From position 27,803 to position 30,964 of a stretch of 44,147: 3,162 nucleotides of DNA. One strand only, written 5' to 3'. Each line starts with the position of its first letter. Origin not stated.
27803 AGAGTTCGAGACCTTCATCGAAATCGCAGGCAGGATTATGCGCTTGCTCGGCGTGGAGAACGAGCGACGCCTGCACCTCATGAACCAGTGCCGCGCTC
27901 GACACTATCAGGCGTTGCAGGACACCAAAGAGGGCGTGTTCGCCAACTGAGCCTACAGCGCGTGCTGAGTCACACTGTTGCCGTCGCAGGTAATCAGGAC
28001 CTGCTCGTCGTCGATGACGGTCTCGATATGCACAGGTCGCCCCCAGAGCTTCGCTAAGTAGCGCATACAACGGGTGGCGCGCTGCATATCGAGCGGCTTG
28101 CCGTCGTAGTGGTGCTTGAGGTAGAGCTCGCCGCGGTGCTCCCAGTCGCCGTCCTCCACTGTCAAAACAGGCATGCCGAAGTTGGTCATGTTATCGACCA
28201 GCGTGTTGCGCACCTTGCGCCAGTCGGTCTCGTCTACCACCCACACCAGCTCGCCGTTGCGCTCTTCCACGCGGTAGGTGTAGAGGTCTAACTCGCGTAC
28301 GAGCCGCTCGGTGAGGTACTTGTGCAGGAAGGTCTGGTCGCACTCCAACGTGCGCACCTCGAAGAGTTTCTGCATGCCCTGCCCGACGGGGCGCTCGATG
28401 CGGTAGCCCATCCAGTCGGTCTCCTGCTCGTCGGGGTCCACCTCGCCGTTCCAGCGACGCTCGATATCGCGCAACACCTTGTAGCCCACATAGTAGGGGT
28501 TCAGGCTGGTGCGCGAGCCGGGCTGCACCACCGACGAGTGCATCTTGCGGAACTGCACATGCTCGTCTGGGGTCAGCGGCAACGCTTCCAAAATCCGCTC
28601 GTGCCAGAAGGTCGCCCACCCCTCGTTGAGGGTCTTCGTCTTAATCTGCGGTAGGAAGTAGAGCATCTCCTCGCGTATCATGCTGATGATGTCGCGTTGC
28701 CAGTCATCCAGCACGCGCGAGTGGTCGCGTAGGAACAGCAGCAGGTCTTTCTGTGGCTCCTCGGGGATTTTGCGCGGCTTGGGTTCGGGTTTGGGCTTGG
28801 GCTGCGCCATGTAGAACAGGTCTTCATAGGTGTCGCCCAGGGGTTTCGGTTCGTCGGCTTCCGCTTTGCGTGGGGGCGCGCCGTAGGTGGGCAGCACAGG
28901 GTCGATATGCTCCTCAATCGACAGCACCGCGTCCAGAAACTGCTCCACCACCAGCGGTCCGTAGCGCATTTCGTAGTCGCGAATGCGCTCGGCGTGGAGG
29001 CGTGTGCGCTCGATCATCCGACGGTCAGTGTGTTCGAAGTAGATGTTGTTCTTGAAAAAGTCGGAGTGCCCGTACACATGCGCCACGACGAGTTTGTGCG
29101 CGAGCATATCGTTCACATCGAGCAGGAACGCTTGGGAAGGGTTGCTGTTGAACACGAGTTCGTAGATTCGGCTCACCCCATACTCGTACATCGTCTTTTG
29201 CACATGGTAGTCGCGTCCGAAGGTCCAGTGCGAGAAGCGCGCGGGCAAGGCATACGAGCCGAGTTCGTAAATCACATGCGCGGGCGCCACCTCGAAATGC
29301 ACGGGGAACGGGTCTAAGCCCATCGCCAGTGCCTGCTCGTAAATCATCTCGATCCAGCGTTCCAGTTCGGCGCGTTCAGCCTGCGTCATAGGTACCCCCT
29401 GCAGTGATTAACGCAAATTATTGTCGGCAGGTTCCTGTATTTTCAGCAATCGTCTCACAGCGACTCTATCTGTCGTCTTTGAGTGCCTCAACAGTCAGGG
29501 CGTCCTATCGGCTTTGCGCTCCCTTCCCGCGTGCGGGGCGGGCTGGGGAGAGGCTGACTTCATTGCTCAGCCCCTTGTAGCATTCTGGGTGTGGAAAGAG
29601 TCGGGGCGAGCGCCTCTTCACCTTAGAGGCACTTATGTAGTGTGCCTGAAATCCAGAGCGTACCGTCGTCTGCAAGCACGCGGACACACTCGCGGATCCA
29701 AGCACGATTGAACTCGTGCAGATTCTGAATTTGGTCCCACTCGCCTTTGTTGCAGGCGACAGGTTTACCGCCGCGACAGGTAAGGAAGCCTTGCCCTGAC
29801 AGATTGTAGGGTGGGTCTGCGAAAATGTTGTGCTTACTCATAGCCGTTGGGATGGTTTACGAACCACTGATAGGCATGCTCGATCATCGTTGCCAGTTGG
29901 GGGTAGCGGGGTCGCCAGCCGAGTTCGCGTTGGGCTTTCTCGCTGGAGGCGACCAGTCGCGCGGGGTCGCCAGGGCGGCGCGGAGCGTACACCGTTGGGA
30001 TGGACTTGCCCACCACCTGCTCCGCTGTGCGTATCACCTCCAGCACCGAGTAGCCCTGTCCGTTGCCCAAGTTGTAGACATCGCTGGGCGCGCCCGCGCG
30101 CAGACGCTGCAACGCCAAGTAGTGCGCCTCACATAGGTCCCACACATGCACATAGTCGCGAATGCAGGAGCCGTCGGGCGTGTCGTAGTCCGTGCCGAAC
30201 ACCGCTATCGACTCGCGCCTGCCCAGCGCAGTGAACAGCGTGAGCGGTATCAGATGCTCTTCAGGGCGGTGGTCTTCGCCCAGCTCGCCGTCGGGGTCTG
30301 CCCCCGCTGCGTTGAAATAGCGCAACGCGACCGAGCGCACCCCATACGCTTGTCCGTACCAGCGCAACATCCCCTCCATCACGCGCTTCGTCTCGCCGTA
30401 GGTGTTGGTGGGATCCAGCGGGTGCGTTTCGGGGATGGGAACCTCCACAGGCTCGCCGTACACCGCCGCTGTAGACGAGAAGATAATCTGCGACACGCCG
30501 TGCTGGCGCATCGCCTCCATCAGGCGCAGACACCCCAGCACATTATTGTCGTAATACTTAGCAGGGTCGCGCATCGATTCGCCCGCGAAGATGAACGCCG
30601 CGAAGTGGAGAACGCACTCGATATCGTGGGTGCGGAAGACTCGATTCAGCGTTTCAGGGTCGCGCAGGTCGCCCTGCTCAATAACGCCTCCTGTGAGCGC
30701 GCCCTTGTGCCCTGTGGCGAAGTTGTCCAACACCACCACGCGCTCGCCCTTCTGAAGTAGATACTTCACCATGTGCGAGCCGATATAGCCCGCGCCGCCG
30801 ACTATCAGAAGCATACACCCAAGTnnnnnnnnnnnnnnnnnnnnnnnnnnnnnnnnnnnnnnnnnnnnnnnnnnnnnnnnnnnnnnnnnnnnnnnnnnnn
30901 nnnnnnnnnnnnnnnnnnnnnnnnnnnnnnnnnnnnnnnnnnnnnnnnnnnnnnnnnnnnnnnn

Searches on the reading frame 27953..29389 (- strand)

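Call 18: search_protein_families(library=pfam, proteins=[window:27953-29389:-], max_evalue=0.00001)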
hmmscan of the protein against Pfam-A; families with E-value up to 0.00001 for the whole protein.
window:27953-29389:- (478 aa): 2 families
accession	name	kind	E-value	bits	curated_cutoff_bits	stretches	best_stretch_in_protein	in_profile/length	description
PF04293.20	SpoVR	-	2.8e-132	441.8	27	1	5-405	3-406/407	SpoVR like protein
PF24755.2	SpoVR_C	-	2.8e-10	40.5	27.6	1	407-458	1-53/55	SpoVR-like C-terminal domain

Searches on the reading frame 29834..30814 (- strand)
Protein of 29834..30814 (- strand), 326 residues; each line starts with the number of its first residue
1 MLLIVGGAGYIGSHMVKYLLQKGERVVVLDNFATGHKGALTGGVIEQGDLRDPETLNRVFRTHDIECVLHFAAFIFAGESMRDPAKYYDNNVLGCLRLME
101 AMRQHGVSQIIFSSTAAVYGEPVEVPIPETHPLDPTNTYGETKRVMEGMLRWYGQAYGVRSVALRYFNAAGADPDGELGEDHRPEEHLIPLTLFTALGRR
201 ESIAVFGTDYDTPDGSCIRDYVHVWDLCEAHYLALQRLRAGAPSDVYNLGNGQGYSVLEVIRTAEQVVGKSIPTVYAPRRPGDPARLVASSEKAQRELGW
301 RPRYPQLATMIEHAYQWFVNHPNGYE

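Call 18: search_protein_families(library=pfam, proteins=[window:29834-30814:-], max_evalue=0.00001)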
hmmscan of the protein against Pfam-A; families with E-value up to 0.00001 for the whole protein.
window:29834-30814:- (326 aa): 7 families
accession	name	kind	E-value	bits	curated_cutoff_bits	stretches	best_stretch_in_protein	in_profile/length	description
PF01370.27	Epimerase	-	2.3e-57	194.6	20.9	1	3-250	2-240/240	NAD dependent epimerase/dehydratase family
PF16363.11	GDP_Man_Dehyd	-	6.9e-57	193.8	27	1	3-304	1-323/332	GDP-mannose 4,6 dehydratase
PF04321.23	RmlD_sub_bind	-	5.9e-16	58.8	27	1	2-156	3-142/287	RmlD substrate binding domain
PF01073.25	3Beta_HSD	-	2.4e-15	56.7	22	1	3-149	1-156/280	3-beta hydroxysteroid dehydrogenase/isomerase family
PF02719.21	Polysacc_synt_2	-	3.1e-13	50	20.2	1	3-171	2-173/293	Polysaccharide biosynthesis protein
PF13460.12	NAD_binding_10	-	4.7e-09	36.8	27.2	1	6-151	1-132/184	NAD(P)H-binding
PF07993.18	NAD_binding_4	-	1.3e-07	31.5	20.1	0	62-165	86-203/258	Male sterility protein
